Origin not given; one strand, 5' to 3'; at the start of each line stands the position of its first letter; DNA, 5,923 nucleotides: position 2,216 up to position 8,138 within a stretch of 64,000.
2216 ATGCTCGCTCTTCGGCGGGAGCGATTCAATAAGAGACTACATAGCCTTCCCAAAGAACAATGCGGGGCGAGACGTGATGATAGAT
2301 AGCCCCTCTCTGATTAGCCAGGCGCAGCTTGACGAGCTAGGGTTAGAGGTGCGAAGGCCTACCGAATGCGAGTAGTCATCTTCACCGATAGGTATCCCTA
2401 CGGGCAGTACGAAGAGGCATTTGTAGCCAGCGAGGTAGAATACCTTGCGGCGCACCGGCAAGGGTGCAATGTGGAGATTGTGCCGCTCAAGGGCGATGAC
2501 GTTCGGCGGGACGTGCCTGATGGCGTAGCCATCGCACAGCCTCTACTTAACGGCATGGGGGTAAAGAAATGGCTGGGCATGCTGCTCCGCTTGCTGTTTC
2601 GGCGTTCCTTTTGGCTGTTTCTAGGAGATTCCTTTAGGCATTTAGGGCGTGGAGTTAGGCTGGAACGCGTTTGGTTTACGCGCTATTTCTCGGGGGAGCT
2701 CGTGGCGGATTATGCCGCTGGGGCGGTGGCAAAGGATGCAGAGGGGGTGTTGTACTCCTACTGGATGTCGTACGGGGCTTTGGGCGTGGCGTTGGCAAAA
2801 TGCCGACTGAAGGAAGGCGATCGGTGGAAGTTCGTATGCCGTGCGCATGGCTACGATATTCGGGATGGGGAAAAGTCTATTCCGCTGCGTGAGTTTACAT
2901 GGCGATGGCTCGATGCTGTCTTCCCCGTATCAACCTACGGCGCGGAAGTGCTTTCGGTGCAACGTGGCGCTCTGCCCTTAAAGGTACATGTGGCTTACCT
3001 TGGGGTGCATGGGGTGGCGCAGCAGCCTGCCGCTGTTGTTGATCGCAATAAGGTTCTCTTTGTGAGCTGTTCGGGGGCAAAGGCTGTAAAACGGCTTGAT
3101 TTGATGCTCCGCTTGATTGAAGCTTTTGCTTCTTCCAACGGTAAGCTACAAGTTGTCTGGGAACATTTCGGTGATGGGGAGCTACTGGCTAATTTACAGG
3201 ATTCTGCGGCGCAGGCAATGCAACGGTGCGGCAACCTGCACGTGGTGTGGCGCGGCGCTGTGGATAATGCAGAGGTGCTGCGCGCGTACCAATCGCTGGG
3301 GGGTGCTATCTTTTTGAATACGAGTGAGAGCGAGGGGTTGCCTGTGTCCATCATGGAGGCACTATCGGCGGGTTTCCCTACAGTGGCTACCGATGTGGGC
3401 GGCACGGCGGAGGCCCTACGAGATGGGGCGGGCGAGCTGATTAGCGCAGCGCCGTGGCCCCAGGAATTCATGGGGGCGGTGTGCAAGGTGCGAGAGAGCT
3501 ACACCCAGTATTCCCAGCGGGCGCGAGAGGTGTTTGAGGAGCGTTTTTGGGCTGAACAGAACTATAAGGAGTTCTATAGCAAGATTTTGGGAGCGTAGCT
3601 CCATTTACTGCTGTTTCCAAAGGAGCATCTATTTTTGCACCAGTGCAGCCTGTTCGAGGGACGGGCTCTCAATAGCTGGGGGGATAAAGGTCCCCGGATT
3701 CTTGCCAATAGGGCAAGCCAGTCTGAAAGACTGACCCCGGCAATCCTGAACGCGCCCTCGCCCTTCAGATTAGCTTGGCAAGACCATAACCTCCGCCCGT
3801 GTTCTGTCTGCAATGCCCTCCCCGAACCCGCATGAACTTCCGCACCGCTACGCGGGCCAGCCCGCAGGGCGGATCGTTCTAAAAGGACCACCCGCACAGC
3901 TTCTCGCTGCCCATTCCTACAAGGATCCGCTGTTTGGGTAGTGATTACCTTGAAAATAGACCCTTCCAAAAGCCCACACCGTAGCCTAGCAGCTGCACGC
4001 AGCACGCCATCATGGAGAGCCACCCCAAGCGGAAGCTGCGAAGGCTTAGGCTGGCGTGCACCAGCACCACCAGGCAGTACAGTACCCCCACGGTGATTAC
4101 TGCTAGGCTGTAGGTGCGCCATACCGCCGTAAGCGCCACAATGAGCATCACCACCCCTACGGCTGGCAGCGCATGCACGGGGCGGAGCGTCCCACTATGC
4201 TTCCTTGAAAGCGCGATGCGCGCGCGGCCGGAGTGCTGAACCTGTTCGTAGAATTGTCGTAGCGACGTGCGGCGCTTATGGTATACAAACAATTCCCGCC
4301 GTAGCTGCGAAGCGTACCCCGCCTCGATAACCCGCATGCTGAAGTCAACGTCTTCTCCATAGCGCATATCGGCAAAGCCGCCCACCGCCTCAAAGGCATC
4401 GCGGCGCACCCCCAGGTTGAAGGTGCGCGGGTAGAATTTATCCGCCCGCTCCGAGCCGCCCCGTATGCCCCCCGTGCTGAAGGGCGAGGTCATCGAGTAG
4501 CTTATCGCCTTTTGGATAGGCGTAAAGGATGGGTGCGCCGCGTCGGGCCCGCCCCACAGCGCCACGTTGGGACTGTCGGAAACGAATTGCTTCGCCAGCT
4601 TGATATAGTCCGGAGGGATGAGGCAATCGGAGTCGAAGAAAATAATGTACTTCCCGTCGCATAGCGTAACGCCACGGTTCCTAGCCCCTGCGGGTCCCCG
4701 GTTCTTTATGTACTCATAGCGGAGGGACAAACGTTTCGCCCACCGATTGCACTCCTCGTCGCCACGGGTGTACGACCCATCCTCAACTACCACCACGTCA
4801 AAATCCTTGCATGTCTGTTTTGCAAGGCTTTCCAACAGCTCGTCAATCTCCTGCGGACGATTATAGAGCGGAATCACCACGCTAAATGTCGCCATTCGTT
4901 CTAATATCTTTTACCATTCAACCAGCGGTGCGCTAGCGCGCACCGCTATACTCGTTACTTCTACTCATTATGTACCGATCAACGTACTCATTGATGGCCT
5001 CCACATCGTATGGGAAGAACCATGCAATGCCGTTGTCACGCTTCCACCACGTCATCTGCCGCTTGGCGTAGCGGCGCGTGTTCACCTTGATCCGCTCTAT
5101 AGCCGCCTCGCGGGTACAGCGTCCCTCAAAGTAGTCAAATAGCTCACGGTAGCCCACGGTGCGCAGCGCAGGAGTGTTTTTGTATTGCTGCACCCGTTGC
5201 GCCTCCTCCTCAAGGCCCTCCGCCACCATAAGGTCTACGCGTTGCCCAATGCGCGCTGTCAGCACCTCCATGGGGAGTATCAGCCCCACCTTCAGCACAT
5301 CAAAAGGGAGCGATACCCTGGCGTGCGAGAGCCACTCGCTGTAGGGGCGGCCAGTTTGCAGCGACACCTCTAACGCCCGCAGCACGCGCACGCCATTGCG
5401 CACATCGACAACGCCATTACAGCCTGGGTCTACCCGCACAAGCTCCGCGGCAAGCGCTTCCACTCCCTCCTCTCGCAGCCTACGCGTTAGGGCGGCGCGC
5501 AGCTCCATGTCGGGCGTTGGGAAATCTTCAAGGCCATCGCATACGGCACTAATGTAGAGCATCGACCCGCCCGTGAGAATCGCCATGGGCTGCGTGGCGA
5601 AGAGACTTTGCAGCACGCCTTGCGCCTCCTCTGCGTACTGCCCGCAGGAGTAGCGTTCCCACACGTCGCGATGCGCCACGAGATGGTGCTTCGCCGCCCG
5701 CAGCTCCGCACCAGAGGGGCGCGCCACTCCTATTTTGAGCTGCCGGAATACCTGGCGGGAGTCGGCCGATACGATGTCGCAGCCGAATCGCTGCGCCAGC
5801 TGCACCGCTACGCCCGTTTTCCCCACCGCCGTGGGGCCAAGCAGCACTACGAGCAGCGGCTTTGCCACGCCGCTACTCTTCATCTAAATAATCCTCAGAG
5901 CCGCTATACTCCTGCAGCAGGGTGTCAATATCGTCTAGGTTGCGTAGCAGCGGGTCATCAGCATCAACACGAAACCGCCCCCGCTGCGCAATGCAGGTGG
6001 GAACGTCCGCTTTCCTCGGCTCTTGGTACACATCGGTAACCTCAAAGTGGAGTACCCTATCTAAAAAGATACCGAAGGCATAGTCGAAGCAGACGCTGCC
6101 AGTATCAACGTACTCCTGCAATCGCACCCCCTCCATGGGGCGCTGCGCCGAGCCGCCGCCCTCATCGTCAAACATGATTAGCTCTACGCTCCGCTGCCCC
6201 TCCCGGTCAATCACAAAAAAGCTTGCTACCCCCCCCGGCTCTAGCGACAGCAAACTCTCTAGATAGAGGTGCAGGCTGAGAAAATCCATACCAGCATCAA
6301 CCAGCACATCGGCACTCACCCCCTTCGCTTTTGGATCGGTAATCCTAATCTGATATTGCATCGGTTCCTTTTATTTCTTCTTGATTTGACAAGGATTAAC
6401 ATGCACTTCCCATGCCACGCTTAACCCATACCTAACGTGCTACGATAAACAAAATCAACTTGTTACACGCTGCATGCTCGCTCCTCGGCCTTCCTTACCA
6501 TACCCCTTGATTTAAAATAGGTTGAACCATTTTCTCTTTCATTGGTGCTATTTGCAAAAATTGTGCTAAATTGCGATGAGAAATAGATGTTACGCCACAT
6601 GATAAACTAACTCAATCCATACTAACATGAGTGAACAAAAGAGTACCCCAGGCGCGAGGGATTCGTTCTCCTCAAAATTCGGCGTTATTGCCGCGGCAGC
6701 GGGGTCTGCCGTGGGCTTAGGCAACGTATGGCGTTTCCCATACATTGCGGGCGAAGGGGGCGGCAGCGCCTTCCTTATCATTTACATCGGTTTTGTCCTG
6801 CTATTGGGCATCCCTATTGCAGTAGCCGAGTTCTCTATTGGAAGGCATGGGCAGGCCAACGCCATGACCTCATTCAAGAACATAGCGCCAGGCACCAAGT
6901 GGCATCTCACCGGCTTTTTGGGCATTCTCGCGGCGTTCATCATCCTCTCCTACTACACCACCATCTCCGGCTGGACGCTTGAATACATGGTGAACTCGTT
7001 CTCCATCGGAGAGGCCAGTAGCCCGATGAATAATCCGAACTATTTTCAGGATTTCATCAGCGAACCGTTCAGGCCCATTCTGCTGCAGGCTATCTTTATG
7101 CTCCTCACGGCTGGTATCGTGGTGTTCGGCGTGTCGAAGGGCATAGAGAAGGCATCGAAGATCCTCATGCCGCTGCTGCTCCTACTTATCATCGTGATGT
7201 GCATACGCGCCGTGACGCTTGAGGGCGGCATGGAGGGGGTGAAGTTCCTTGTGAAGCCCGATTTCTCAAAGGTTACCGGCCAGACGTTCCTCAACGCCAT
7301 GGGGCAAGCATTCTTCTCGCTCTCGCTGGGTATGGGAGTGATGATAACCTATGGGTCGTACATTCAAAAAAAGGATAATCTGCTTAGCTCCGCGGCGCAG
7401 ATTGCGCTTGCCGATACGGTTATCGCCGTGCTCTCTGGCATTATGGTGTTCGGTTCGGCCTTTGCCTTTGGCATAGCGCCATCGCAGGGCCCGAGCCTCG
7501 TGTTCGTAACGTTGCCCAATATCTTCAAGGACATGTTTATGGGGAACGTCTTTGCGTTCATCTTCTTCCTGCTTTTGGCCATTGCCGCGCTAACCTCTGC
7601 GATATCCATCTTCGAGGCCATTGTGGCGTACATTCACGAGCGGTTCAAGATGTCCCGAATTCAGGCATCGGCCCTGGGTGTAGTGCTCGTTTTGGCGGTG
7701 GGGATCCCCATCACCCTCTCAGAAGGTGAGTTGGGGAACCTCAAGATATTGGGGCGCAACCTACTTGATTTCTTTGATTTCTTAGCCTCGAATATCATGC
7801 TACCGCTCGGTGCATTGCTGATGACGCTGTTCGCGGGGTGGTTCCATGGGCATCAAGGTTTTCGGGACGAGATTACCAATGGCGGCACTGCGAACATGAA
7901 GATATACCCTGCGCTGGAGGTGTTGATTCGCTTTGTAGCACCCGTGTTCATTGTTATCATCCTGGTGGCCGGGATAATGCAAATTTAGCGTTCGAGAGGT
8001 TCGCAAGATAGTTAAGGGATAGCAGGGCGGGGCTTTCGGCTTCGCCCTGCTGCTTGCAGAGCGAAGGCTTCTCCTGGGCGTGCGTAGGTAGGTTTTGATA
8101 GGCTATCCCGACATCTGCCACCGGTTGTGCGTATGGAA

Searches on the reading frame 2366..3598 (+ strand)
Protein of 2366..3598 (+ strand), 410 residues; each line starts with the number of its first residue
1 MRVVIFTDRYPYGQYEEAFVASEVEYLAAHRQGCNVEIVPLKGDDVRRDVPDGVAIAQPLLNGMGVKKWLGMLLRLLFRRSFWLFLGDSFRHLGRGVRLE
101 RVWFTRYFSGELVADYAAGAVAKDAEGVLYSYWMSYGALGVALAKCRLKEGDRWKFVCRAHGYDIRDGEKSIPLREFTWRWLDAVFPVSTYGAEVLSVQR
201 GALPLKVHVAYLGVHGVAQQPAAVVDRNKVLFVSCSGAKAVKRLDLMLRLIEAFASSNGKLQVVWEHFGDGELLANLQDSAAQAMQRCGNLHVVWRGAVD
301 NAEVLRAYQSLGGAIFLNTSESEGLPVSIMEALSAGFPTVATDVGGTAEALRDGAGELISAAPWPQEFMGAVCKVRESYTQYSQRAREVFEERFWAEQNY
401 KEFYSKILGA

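Call 13: search_protein_families(library=pfam, proteins=[window:2366-3598:+])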
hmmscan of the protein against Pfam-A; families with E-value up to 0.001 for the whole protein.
window:2366-3598:+ (410 aa): 3 families
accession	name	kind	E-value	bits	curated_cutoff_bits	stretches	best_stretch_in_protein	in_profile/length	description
PF13692.12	Glyco_trans_1_4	-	1.1e-14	55.3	27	1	229-375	3-139/142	Glycosyl transferases group 1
PF00534.26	Glycos_transf_1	-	6.5e-13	49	26.4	1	229-376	15-156/172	Glycosyl transferases group 1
PF20706.3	GT4-conflict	-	0.00048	19.7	26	1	207-357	174-326/385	Family 4 Glycosyltransferase in conflict systems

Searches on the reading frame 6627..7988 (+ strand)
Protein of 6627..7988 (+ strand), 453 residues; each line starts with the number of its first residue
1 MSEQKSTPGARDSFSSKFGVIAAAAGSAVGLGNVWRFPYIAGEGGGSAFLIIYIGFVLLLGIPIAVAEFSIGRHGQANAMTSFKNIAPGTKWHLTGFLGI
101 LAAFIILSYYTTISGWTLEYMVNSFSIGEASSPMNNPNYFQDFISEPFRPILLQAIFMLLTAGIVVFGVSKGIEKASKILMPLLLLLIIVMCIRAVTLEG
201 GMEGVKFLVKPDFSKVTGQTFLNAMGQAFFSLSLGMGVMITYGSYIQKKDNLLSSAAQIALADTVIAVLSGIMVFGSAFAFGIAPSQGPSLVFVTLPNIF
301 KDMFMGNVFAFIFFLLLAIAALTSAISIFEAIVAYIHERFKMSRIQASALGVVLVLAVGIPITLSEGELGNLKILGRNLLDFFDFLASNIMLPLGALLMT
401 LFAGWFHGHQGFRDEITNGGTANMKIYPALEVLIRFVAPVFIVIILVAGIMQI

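Call 13: search_protein_families(library=pfam, proteins=[window:6627-7988:+])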
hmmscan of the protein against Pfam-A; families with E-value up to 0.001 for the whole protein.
window:6627-7988:+ (453 aa): 1 family
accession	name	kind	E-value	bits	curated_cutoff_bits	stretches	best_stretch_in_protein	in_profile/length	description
PF00209.24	SNF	-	6.5e-65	220.3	27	2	156-452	182-483/524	Sodium:neurotransmitter symporter family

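Call 68: find_encoding_contigs(protein=window:6627-7988:+, flank=6500, max_places=10)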
Protein window:6627-7988:+ (453 aa): 4 contigs read that carry it; 3 places shown.
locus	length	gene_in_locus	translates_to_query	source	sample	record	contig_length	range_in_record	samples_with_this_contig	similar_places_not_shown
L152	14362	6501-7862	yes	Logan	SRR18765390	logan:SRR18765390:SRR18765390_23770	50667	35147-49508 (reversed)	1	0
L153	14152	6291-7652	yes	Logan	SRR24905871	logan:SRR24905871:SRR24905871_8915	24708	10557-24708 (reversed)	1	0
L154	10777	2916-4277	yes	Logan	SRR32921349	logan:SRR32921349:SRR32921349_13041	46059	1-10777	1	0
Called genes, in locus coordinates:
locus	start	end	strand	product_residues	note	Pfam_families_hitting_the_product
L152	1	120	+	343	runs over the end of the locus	PF01212:Beta_elim_lyase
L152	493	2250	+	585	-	PF01336:tRNA_anti-codon, PF00152:tRNA-synt_2, PF02938:GAD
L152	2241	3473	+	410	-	PF00534:Glycos_transf_1, PF13692:Glyco_trans_1_4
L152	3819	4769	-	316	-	PF00535:Glycos_transf_2, PF10111:Glyco_tranf_2_2, PF13641:Glyco_tranf_2_3, PF13506:Glyco_transf_21 (weak), PF13632:Glyco_trans_2_3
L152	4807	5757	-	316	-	PF01745:IPT, PF01715:IPPT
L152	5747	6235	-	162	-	-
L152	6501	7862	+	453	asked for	PF00209:SNF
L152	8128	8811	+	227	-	-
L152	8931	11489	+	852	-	PF04023:FeoA, PF01926:MMR_HSR1, PF02421:FeoB_N, PF17910:FeoB_Cyto, PF07670:Gate, PF07664:FeoB_C, PF07670:Gate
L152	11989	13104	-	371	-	PF00672:HAMP (weak), PF00015:MCPsignal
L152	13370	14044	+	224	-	PF02660:G3P_acyltransf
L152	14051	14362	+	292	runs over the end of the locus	PF02253:PLA1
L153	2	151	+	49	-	?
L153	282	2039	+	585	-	PF01336:tRNA_anti-codon, PF00152:tRNA-synt_2, PF02938:GAD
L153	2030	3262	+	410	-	PF00534:Glycos_transf_1, PF13692:Glyco_trans_1_4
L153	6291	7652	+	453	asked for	PF00209:SNF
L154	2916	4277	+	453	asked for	PF00209:SNF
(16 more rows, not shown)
